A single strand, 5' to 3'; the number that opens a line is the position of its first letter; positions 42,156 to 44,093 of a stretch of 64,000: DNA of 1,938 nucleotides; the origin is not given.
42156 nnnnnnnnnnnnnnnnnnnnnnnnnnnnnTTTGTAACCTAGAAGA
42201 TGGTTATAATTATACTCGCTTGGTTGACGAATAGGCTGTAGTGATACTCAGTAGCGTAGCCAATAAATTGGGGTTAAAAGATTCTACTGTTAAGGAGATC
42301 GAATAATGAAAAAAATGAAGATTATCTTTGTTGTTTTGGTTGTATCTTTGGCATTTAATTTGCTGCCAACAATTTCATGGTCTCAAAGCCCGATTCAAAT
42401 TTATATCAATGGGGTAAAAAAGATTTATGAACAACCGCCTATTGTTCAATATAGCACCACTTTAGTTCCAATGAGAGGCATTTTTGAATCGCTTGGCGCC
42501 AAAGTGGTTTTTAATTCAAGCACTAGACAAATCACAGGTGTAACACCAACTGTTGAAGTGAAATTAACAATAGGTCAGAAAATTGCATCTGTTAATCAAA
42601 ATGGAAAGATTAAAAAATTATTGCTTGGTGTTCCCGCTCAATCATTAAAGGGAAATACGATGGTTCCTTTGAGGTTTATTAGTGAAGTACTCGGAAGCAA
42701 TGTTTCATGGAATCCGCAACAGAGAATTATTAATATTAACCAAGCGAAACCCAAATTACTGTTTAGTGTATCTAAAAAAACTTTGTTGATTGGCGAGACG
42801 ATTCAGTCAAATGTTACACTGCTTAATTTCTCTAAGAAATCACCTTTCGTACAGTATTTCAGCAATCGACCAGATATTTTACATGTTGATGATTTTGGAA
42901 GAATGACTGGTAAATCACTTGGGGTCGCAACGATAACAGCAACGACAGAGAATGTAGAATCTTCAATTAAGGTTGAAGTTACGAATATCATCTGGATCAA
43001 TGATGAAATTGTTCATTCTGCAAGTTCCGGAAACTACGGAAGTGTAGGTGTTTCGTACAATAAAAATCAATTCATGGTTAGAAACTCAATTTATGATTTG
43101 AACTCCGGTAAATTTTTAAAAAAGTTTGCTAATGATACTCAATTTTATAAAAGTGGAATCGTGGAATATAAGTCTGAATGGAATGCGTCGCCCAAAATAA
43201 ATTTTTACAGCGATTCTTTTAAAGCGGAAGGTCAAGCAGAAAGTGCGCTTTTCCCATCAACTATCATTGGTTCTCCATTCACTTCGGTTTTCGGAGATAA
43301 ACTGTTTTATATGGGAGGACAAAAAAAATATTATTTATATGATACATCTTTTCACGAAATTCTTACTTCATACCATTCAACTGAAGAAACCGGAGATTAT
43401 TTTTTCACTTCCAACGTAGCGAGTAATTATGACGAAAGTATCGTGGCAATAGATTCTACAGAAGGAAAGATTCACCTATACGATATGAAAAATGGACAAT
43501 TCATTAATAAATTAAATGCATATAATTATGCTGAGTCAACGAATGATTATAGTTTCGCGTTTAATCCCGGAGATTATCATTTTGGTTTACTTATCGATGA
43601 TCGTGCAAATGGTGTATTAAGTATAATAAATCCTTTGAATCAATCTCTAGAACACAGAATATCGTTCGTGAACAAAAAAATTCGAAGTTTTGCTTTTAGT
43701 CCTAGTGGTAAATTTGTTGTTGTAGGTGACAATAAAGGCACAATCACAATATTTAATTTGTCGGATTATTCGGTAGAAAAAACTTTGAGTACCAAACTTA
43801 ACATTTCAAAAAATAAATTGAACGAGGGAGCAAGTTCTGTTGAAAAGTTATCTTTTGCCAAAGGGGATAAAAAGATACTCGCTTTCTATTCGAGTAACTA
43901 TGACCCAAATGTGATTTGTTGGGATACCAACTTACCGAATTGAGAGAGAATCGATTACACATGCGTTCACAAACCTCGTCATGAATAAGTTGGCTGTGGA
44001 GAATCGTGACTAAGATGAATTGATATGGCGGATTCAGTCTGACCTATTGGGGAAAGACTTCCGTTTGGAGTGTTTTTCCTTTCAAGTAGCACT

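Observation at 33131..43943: Three tandem dynamin-like GTPases (Eleos/LeoABC-like) embedded in a larger operon with unrecognised partners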

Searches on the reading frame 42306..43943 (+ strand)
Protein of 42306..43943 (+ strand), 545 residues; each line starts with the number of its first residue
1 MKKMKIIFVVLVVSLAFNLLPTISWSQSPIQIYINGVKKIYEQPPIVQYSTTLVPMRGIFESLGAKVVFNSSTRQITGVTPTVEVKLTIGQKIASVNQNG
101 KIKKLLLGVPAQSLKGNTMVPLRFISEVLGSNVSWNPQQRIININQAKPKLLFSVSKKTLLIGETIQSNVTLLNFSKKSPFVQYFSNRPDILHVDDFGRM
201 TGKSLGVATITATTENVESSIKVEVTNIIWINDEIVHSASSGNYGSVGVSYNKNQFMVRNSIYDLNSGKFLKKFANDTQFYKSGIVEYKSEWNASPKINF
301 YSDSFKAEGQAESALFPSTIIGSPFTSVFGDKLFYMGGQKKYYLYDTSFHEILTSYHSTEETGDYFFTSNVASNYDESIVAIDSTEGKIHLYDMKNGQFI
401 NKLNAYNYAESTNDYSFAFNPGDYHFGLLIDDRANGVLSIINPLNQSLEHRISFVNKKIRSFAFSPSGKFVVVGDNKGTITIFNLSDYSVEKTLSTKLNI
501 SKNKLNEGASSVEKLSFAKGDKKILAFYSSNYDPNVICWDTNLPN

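Call 5: search_protein_families(library=pfam, proteins=[window:42306-43943:+], max_evalue=0.01)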
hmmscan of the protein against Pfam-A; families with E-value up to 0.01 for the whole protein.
window:42306-43943:+ (545 aa): 22 families
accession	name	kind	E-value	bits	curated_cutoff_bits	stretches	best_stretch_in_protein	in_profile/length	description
PF07833.16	Cu_amine_oxidN1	-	9.2e-26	90.4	24.2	1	34-144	2-108/108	Copper amine oxidase N-terminal domain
PF24807.1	WD40_CDC20-Fz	-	2.6e-10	40.5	200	1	336-542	25-210/292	CDC20/Fizzy WD40 domain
PF16755.11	Beta-prop_NUP159_NUP214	-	6.6e-10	39.2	29.6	1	369-516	62-209/366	NUP159/214 beta propeller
PF25174.1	Beta-prop_THOC3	-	1.2e-09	38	305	2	369-495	92-210/272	THOC3 beta-propeller domain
PF25171.1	Beta-prop_WDR36-Utp21_1st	-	5.1e-09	36.4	80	1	377-540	76-221/266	WDR36/Utp21 first beta-propeller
PF12894.13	ANAPC4_WD40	-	7.7e-09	36.1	22.9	1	456-497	38-79/91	Anaphase-promoting complex subunit 4 WD40 domain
PF23414.1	Beta-prop_EML_2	-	7.8e-08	32.4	90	1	377-540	10-152/266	Echinoderm microtubule-associated protein second beta-propeller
PF02368.24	Big_2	-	2.9e-07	30.8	22.8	1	156-224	10-78/79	Bacterial Ig-like domain (group 2)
PF24796.1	WDR55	-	3.1e-07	30.2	200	1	330-489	65-212/296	WDR55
PF25173.1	Beta-prop_WDR3_1st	-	3.2e-07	30.7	154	1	454-541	27-100/184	WDR3 first beta-propeller domain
PF24817.1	WD40_WDHD1_1st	-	1.7e-06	27.9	109.9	1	445-527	117-196/291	WDHD1 first WD40 domain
PF24814.1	WD40_Prp19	-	2.5e-05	23.9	320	0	456-495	135-174/281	Prp19 WD40 domain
PF13570.13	Beta-prop_ACSF4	-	5.8e-05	23.1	133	0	456-500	48-93/329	Beta-alanine-activating enzyme, beta-propeller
PF24797.1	Beta-prop_WDR35_TULP_N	-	8.9e-05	22.2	80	0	456-523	156-218/332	WDR35/TULP4 N-terminal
PF24780.1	WD40_MABP1-WDR62_1st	-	0.00084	19.2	496.3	1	433-489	15-73/328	MABP1/WDR62 first WD40 domain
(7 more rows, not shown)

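Call 6: search_protein_families(library=padloc, proteins=[window:42306-43943:+], max_evalue=0.01)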
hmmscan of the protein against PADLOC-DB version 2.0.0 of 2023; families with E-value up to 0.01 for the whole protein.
window:42306-43943:+ (545 aa): 1 family
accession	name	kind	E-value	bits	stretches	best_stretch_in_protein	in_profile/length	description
PDLC02919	HEAT-ARM_XIII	-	9.3e-05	18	1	440-539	111-194/1972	-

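Call 67: search_protein_families(library=ncbifam, proteins=[window:42306-43943:+], max_evalue=0.001)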
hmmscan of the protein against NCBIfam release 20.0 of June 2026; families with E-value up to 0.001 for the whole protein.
window:42306-43943:+ (545 aa): 0 families

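Call 71: search_protein_families(library=phrogs, proteins=[window:42306-43943:+], max_evalue=0.01)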
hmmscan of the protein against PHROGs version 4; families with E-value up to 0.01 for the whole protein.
window:42306-43943:+ (545 aa): 5 families
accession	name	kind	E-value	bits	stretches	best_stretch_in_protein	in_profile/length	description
phrog_341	-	tail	0.00019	22.5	1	152-227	71-149/154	major tail protein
phrog_23118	-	unknown function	0.00053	21.1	0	114-153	56-95/180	-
phrog_215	-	head and packaging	0.00057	20.1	1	149-226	311-392/491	structural protein with Ig domain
phrog_28902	-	tail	0.0012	18.1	1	160-213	552-605/709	major tail protein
phrog_20087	-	tail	0.0081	17.2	0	168-226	107-169/170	tail protein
